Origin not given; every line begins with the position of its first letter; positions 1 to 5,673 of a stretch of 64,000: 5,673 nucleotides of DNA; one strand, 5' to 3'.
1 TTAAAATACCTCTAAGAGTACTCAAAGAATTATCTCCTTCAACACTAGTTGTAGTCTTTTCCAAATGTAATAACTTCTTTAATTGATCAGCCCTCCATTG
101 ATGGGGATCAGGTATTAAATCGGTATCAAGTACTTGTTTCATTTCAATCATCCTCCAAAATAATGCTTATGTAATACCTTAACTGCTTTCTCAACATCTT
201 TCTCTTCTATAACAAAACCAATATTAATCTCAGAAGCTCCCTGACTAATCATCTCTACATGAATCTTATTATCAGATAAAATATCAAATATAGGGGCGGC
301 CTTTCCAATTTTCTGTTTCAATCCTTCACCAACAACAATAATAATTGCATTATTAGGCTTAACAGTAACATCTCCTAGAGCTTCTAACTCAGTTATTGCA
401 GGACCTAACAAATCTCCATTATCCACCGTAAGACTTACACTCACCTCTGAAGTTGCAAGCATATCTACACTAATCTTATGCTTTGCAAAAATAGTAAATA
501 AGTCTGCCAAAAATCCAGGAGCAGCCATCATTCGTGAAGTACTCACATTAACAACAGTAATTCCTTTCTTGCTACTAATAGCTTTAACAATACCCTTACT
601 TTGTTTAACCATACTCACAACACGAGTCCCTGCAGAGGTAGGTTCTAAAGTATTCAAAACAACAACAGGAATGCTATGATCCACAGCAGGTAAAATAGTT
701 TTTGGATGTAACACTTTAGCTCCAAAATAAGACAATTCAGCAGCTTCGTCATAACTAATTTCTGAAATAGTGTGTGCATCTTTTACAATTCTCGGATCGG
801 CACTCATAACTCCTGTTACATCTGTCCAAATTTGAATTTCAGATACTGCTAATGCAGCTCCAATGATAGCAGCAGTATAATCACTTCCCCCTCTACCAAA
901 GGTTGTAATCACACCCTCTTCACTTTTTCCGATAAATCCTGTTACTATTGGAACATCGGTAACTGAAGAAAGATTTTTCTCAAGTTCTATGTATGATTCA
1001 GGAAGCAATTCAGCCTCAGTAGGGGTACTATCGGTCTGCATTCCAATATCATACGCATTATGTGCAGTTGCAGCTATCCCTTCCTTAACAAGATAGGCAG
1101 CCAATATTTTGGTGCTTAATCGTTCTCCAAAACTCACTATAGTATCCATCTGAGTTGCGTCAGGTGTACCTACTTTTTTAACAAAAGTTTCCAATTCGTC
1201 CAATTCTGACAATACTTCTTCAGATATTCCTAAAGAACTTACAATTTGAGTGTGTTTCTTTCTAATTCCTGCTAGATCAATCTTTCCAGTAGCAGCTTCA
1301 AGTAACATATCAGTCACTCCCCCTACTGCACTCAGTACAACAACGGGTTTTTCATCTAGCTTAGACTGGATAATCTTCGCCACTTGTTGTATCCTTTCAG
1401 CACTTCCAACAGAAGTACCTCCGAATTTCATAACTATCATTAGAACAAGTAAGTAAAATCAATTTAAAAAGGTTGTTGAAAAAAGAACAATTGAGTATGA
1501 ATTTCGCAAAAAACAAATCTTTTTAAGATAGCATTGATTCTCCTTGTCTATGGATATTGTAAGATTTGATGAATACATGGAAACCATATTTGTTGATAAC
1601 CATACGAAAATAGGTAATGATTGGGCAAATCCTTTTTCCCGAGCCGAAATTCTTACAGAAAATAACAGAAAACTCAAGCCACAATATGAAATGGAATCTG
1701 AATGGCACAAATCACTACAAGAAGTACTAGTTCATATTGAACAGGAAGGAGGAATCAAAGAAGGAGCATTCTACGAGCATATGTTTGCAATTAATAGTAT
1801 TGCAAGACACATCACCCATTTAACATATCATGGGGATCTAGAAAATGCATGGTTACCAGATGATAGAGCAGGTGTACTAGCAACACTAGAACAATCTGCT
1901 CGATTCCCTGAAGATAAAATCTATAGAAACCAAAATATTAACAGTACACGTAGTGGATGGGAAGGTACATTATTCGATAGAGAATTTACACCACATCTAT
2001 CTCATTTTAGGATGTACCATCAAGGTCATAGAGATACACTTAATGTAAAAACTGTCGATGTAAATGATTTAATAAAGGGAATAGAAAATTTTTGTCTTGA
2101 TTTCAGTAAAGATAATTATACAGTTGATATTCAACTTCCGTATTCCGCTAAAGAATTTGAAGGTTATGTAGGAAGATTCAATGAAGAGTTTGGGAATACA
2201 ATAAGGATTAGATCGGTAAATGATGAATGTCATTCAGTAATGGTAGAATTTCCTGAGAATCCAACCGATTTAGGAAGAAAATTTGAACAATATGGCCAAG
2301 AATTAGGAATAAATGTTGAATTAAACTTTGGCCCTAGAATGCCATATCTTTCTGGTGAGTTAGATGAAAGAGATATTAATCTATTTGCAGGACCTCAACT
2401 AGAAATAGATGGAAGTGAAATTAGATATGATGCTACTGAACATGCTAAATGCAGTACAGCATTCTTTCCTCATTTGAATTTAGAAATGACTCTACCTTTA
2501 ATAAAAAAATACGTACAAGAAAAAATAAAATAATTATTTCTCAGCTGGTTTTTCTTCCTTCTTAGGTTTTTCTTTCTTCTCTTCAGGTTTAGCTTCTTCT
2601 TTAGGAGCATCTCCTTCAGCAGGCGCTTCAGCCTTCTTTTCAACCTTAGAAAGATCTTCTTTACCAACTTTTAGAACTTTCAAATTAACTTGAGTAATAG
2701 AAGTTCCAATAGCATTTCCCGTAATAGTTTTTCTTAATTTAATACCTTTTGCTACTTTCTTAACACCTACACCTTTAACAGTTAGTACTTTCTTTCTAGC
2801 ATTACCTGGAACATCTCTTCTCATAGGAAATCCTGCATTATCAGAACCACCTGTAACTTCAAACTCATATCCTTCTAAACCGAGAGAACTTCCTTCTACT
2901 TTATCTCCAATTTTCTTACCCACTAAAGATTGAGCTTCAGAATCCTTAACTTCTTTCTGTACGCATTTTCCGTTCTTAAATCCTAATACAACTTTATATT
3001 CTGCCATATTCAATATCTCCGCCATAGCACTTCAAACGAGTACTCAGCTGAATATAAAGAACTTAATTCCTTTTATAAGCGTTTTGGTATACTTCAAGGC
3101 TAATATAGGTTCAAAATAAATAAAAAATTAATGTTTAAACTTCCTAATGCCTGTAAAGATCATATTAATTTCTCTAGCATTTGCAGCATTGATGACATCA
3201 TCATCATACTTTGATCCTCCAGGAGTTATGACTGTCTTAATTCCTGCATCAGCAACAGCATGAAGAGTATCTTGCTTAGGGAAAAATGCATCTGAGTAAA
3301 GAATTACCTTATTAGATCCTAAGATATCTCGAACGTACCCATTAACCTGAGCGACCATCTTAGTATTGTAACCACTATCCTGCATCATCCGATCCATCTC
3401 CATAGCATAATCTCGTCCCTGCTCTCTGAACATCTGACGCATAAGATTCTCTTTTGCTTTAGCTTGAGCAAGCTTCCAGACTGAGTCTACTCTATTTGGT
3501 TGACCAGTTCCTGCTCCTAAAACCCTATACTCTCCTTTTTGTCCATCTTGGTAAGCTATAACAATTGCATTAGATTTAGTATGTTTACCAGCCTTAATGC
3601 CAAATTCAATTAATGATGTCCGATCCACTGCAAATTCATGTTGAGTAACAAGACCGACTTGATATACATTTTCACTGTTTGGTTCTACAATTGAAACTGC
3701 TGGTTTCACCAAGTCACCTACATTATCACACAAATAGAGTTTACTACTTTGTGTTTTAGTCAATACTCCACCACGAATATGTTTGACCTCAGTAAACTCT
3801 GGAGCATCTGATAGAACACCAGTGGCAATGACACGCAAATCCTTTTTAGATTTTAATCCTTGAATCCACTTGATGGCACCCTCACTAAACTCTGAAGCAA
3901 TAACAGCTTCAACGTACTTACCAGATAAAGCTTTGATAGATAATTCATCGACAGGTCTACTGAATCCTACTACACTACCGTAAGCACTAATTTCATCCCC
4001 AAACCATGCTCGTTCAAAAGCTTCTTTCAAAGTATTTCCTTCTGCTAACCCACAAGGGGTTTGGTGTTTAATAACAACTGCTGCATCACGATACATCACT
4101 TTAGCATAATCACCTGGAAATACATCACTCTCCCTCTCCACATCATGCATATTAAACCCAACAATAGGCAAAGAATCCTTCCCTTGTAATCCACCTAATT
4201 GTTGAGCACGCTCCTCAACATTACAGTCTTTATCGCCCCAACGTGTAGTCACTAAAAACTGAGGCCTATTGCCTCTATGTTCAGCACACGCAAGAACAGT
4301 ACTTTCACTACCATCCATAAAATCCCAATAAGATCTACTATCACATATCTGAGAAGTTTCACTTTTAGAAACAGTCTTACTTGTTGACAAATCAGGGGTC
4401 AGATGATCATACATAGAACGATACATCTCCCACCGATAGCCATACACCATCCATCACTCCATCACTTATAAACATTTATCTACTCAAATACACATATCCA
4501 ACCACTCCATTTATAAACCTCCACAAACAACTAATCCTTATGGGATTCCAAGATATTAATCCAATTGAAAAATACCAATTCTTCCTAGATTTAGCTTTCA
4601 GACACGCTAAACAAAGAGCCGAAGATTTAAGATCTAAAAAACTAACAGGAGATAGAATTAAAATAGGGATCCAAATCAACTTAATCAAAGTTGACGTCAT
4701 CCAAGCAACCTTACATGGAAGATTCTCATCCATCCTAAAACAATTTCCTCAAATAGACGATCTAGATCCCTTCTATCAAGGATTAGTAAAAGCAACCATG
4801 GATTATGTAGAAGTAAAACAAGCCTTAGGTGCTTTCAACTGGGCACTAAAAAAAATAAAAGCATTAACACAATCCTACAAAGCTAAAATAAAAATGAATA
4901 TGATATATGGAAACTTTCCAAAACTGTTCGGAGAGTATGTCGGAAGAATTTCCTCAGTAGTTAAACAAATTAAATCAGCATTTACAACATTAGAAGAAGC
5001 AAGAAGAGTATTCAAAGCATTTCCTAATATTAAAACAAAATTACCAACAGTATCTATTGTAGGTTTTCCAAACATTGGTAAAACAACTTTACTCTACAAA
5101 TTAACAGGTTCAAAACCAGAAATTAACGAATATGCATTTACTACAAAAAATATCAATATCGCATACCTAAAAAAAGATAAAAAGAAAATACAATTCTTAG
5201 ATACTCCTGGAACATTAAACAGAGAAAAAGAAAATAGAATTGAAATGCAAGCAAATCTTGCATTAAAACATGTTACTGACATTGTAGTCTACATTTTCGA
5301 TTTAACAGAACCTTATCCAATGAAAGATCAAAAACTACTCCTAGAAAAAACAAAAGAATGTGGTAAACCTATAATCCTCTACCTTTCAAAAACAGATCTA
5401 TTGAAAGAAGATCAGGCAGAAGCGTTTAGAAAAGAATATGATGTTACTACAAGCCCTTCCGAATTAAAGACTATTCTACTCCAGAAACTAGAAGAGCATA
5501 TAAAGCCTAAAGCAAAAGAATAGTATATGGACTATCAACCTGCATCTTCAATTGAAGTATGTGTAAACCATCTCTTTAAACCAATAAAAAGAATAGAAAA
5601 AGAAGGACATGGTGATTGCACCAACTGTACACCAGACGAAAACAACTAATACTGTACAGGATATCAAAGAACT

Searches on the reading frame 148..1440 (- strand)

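Call 88: search_protein_families(library=pfam, proteins=[window:148-1440:-], max_evalue=0.001)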
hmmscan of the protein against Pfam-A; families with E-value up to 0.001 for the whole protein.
window:148-1440:- (430 aa): 4 families
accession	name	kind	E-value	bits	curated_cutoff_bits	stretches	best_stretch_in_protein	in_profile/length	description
PF00696.33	AA_kinase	-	8e-50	170.2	24.9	1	1-263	2-234/234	Amino acid kinase family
PF22468.2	ACT_9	-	9e-33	112.3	27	2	367-426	1-60/61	ACT domain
PF13840.12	ACT_7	-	2.7e-14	53.2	27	2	362-425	4-65/65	ACT domain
PF01842.31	ACT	-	4.5e-10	39.6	27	1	308-340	11-47/66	ACT domain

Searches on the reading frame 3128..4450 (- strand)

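Call 88: search_protein_families(library=pfam, proteins=[window:3128-4450:-], max_evalue=0.001)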
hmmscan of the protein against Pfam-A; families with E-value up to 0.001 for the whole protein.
window:3128-4450:- (440 aa): 1 family
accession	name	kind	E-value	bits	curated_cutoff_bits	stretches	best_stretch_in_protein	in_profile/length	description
PF01808.24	AICARFT_IMPCHas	-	8.3e-39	134.3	25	1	121-324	132-305/311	AICARFT/IMPCHase bienzyme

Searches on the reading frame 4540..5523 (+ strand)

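Call 88: search_protein_families(library=pfam, proteins=[window:4540-5523:+], max_evalue=0.001)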
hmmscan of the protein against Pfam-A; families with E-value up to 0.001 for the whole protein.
window:4540-5523:+ (327 aa): 7 families
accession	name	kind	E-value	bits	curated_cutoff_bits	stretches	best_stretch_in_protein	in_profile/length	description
PF17835.6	NOG1_N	-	1.3e-21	77.7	22.9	1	3-164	1-159/160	NOG1 N-terminal helical domain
PF01926.29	MMR_HSR1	-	1.4e-21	77.1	21.9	1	170-284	1-113/113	50S ribosome-binding GTPase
PF02421.24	FeoB_N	-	5.3e-14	52.5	27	1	170-293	2-123/156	Ferrous iron transport protein B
PF06858.20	NOG1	-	2.3e-11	43.7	27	1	234-286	2-58/58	Nucleolar GTP-binding protein 1 (NOG1)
PF00009.33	GTP_EFTU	-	2.2e-06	27.8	26.5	1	202-299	56-146/188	Elongation factor Tu GTP binding domain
PF09439.16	SRPRB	-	0.00054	19.8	25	0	168-254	3-81/178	Signal recognition particle receptor beta subunit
PF00350.29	Dynamin_N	-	0.00084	19.8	27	0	200-279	86-162/168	Dynamin family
